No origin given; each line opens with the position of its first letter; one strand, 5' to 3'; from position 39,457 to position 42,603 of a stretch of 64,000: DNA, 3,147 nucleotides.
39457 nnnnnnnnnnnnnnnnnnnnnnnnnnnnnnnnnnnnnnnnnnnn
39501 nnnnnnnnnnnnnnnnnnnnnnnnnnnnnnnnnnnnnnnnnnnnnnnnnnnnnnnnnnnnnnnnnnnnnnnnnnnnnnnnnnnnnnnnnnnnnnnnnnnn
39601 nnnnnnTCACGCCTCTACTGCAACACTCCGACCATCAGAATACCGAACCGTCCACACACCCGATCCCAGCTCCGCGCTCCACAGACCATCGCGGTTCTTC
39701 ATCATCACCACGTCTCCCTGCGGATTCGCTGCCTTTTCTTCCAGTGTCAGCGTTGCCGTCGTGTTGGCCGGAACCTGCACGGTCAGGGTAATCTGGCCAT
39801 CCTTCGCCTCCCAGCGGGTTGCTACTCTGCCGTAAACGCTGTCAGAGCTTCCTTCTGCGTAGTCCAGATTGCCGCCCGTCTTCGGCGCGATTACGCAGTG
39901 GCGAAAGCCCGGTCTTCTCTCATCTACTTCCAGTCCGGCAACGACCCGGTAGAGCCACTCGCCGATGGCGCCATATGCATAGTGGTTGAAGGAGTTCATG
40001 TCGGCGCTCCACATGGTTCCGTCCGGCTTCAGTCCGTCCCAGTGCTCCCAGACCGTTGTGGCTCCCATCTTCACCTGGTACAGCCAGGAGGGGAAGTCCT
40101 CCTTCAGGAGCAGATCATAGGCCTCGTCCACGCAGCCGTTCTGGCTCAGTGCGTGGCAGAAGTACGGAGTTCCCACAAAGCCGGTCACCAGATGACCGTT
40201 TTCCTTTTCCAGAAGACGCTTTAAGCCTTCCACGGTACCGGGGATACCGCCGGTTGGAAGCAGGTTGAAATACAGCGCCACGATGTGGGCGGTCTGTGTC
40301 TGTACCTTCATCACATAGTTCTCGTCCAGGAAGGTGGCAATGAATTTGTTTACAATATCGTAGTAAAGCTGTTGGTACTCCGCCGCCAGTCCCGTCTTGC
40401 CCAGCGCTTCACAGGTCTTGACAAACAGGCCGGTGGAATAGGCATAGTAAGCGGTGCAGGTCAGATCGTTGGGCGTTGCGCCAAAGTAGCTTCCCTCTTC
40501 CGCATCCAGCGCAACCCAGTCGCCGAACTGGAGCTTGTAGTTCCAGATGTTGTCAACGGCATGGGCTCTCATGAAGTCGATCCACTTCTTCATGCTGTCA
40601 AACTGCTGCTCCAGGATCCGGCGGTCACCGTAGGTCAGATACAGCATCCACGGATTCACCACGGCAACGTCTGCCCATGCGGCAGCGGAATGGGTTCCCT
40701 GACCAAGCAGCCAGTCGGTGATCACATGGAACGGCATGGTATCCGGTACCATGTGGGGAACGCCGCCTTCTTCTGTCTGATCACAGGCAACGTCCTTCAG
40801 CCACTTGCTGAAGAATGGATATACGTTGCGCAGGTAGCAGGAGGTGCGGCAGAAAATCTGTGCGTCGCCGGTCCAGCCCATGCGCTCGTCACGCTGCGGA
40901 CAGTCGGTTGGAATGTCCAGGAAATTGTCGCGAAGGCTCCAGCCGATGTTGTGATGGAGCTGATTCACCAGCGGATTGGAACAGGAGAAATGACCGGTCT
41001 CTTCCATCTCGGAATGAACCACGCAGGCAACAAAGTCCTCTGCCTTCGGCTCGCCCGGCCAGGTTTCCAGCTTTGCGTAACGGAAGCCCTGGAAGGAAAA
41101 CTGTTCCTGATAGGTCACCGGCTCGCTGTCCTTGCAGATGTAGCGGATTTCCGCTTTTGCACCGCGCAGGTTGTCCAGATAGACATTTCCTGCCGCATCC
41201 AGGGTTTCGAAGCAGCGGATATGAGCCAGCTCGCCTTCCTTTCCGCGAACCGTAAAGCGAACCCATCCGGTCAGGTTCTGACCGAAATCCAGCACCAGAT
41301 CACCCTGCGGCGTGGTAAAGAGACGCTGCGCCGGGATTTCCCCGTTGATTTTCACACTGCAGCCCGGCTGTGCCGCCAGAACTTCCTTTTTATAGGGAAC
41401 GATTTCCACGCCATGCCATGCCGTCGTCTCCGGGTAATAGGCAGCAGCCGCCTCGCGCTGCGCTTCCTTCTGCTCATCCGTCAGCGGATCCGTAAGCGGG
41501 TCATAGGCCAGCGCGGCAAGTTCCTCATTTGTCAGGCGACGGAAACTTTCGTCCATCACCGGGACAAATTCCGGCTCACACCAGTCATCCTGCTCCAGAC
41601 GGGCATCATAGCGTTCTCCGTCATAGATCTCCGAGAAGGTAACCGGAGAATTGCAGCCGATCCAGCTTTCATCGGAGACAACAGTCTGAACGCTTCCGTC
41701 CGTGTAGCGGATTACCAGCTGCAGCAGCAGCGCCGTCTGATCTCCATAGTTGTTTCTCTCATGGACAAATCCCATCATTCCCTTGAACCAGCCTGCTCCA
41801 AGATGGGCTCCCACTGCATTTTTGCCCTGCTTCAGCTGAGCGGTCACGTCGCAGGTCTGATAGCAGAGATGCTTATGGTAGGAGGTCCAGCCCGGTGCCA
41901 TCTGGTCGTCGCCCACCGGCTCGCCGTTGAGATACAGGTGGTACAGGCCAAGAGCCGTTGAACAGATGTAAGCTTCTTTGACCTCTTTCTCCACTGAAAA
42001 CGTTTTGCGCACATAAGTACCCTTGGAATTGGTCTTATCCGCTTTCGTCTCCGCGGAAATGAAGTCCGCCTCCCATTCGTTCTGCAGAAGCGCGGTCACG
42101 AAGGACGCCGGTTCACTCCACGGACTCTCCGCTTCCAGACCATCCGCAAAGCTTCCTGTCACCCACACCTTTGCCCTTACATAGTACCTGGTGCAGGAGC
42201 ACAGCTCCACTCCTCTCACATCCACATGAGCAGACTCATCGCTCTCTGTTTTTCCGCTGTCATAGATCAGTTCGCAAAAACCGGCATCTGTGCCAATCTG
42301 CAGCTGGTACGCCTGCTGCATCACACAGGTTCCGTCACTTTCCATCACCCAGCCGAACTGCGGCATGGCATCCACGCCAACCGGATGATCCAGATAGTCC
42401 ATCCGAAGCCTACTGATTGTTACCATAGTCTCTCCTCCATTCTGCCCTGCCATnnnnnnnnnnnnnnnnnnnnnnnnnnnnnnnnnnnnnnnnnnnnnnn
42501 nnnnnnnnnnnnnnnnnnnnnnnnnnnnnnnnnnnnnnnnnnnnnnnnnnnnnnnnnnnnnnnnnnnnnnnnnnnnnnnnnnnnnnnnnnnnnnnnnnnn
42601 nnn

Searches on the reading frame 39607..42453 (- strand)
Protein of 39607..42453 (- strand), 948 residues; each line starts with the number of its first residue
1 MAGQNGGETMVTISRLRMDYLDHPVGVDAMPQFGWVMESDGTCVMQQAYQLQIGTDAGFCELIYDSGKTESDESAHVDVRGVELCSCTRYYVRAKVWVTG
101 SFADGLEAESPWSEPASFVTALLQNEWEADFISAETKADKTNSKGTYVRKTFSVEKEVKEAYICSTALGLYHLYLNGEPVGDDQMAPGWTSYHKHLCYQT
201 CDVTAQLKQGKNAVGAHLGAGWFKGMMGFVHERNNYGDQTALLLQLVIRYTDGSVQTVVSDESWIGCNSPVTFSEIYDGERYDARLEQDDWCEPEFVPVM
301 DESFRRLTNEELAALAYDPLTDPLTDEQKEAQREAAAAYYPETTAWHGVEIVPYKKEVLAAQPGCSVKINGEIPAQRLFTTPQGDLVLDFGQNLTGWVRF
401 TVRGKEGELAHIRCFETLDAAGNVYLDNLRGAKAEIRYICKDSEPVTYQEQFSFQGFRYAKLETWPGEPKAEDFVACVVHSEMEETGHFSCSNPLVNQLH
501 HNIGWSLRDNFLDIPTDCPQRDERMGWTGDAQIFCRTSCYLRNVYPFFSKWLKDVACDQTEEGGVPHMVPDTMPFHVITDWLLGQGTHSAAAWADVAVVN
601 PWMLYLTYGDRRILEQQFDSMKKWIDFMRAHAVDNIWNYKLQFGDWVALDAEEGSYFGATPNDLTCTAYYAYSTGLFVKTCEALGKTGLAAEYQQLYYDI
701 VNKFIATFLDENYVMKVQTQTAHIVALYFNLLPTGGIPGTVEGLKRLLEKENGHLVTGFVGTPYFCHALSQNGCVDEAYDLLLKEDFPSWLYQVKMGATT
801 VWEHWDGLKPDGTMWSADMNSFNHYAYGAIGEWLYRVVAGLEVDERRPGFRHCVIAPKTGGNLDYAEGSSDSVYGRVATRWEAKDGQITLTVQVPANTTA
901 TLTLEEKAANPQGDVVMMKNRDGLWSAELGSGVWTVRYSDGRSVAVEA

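Call 26: search_protein_families(library=pfam, proteins=[window:39607-42453:-], max_evalue=0.001)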
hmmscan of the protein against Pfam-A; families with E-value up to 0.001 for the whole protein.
window:39607-42453:- (948 aa): 5 families
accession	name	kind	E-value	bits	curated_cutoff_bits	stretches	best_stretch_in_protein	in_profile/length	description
PF17389.8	Bac_rhamnosid6H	-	1.5e-110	370.2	24.5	1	485-838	2-339/339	Bacterial alpha-L-rhamnosidase 6 hairpin glycosidase domain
PF08531.16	Bac_rhamnosid_N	-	3.6e-53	180.4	25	1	156-296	1-142/172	Alpha-L-rhamnosidase N-terminal domain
PF05592.18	Bac_rhamnosid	-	2.3e-26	92.1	22.2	1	380-480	2-102/102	Bacterial alpha-L-rhamnosidase concanavalin-like domain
PF25788.1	Ig_Rha78A_N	-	1.9e-23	83.2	27.4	1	13-124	1-105/105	Rha78A-like, N-terminal immunoglobulin domain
PF17390.7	Bac_rhamnosid_C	-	3e-20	72.3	22.1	1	844-909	3-68/78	Bacterial alpha-L-rhamnosidase C-terminal domain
